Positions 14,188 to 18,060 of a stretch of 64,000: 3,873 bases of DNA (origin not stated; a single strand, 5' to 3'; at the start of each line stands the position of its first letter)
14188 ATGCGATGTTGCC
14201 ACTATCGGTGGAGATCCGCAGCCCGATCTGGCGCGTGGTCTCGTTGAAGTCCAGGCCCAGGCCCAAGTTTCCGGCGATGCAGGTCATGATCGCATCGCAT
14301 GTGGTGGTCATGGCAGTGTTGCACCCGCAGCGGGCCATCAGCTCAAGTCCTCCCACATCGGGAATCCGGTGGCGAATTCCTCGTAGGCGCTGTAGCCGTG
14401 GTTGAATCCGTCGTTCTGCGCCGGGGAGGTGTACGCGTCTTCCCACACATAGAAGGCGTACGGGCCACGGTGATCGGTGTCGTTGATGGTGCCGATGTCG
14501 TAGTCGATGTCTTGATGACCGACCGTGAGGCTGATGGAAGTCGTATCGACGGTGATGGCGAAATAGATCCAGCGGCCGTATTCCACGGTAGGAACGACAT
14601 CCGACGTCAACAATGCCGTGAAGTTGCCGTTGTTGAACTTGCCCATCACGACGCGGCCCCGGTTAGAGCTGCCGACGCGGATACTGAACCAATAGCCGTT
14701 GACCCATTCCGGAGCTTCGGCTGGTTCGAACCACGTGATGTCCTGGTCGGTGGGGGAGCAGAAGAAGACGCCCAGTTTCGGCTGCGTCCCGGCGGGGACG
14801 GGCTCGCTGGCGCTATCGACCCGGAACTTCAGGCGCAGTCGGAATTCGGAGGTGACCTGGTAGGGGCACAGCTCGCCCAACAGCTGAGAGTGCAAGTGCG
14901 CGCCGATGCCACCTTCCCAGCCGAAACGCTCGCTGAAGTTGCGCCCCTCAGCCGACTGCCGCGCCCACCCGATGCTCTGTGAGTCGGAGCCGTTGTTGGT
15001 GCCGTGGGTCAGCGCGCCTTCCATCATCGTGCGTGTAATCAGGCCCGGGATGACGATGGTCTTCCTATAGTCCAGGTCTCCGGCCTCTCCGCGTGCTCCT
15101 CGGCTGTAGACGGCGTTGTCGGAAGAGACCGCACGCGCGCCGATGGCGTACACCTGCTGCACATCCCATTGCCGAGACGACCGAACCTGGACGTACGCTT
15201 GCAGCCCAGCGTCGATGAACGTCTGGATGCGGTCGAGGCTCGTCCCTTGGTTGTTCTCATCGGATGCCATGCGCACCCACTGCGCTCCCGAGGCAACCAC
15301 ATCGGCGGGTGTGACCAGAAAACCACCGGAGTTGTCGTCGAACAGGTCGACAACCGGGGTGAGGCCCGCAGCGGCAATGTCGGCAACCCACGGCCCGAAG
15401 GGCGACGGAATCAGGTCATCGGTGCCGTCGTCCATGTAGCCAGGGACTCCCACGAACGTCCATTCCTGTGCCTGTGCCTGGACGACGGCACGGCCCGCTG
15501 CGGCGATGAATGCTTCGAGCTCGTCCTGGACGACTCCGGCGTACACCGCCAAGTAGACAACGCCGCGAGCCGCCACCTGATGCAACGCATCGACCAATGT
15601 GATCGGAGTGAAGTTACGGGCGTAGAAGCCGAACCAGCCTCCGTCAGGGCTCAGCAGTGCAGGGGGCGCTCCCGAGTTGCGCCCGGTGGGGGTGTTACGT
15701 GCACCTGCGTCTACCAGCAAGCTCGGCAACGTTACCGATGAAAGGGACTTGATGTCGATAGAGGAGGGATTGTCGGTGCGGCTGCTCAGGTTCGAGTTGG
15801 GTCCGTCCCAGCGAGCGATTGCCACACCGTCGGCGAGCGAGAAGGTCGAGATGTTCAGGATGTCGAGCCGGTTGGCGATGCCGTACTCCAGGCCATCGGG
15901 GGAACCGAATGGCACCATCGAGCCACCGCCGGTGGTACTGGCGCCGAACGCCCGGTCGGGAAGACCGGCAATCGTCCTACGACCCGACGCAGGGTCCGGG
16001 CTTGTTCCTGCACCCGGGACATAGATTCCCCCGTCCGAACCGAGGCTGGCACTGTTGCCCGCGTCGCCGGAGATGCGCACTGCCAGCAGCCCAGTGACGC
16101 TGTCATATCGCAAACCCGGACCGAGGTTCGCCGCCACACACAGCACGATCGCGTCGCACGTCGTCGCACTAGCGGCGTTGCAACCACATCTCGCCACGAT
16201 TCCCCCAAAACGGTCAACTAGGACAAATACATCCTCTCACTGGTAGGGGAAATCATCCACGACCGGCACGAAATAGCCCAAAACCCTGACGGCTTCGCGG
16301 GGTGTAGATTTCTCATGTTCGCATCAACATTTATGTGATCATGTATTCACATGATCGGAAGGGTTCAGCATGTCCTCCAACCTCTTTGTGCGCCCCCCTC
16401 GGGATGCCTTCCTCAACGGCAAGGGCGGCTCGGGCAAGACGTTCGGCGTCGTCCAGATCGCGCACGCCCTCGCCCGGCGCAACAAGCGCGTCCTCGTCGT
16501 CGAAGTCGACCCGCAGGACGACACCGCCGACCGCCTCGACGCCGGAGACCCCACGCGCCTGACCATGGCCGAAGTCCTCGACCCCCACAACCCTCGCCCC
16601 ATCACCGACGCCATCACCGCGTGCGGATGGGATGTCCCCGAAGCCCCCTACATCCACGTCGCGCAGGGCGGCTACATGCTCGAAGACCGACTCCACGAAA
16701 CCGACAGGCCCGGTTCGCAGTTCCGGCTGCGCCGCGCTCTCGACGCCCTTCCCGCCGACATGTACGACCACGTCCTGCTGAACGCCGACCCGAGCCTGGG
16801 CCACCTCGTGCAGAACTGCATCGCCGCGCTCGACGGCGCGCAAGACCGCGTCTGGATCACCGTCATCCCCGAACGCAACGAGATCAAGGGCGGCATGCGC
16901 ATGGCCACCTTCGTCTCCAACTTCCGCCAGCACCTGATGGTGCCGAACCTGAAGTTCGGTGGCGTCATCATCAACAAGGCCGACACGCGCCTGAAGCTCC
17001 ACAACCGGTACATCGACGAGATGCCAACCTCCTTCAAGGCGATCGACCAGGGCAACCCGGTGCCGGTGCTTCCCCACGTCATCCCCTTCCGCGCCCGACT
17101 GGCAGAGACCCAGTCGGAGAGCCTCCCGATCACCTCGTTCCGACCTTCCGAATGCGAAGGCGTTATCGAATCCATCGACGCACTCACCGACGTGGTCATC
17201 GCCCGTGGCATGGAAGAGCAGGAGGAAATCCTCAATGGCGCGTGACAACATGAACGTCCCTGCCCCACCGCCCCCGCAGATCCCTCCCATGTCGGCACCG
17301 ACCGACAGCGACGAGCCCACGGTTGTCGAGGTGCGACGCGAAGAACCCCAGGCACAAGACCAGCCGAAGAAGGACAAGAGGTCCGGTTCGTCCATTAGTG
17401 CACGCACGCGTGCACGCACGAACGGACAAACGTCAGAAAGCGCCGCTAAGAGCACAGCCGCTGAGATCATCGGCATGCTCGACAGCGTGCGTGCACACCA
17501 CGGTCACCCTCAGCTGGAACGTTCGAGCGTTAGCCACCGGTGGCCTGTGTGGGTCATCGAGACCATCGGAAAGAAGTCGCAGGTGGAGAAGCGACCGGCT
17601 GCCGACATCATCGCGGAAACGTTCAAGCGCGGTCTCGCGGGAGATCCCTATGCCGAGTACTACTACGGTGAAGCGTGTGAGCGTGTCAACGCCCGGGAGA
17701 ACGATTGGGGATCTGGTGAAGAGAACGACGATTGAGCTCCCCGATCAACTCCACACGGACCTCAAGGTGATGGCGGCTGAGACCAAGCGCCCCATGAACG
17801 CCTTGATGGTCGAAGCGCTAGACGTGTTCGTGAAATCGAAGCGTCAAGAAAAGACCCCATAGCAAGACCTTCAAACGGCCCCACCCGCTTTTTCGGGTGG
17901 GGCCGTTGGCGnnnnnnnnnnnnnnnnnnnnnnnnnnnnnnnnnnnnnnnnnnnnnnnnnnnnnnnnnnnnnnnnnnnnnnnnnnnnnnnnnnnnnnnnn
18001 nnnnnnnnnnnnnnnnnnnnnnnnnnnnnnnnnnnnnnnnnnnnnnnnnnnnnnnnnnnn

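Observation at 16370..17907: ParA + two RHH proteins inserted in the tail operon: a probable actinomycete phage-plasmid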

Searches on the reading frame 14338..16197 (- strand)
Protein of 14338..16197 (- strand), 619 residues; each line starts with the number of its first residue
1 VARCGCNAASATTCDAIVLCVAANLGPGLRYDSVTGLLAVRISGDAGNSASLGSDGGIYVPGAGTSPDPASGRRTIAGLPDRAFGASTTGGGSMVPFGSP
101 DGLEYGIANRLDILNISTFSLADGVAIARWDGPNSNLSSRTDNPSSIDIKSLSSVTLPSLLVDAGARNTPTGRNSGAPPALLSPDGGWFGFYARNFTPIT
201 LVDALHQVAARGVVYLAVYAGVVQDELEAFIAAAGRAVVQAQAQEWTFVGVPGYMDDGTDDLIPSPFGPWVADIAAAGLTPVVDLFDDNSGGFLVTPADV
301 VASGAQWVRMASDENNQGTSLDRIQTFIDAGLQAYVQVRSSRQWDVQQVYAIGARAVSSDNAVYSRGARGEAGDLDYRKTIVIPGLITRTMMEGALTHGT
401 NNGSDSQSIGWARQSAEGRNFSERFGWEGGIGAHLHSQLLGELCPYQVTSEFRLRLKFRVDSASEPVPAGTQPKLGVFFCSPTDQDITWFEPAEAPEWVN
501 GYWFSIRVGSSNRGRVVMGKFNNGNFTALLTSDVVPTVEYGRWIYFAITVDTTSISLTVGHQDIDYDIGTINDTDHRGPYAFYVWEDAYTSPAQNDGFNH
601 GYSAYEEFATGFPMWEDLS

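Call 4: search_protein_families(library=pfam, proteins=[window:14338-16197:-], max_evalue=0.1)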
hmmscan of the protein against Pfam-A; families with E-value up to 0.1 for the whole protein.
window:14338-16197:- (619 aa): 0 families

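Call 8: search_protein_families(library=phrogs, proteins=[window:14338-16197:-], max_evalue=0.01)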
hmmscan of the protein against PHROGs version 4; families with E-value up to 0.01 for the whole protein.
window:14338-16197:- (619 aa): 0 families

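Call 115: find_related_loci(query=A6, collection=genome_contigs, flank=10000)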
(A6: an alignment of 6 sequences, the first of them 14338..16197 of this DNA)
Query A6 (619 aa) in genome_contigs; peptide patterns used: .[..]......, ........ (x = any residue, [..] = any of these).
31 stretches matched a pattern; 1 encode a relative of the query (tblastn E <= 1e-3); 1 distinct loci.
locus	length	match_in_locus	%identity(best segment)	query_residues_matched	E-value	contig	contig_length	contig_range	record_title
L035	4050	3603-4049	60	1-149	8e-53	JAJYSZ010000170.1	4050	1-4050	MAG: Bacillota bacterium isolate DX1.bin73 NODE_34596_length_4050_cov_1.892939, whole genome shotgun sequence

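Call 126: search_protein_families(library=pfam, proteins=[L035:3263-3442:-, L035:2559-3266:-, L035:1913-2566:-], max_evalue=0.1)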
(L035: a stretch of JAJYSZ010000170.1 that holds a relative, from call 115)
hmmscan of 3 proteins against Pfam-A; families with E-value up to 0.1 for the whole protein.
L035:3263-3442:- (59 aa): 0 families

L035:2559-3266:- (235 aa): 2 families
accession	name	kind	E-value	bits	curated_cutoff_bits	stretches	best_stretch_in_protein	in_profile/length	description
PF13614.12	AAA_31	-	0.0022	18.4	27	0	4-44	3-41/177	AAA domain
PF09140.17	MipZ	-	0.02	14.6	20.7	1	5-132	3-140/262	ATPase MipZ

L035:1913-2566:- (217 aa): 1 family
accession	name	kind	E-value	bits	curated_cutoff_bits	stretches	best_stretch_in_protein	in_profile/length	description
PF03666.18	NPR3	-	0.065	12.5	27.5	1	46-168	47-132/456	Nitrogen Permease regulator of amino acid transport activity 3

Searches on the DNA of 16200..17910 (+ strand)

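Call 6: search_dna_similar(query=window:16200-17910:+, collection=phages, mode=distant)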
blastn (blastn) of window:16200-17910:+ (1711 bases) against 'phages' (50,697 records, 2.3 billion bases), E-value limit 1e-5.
No match.
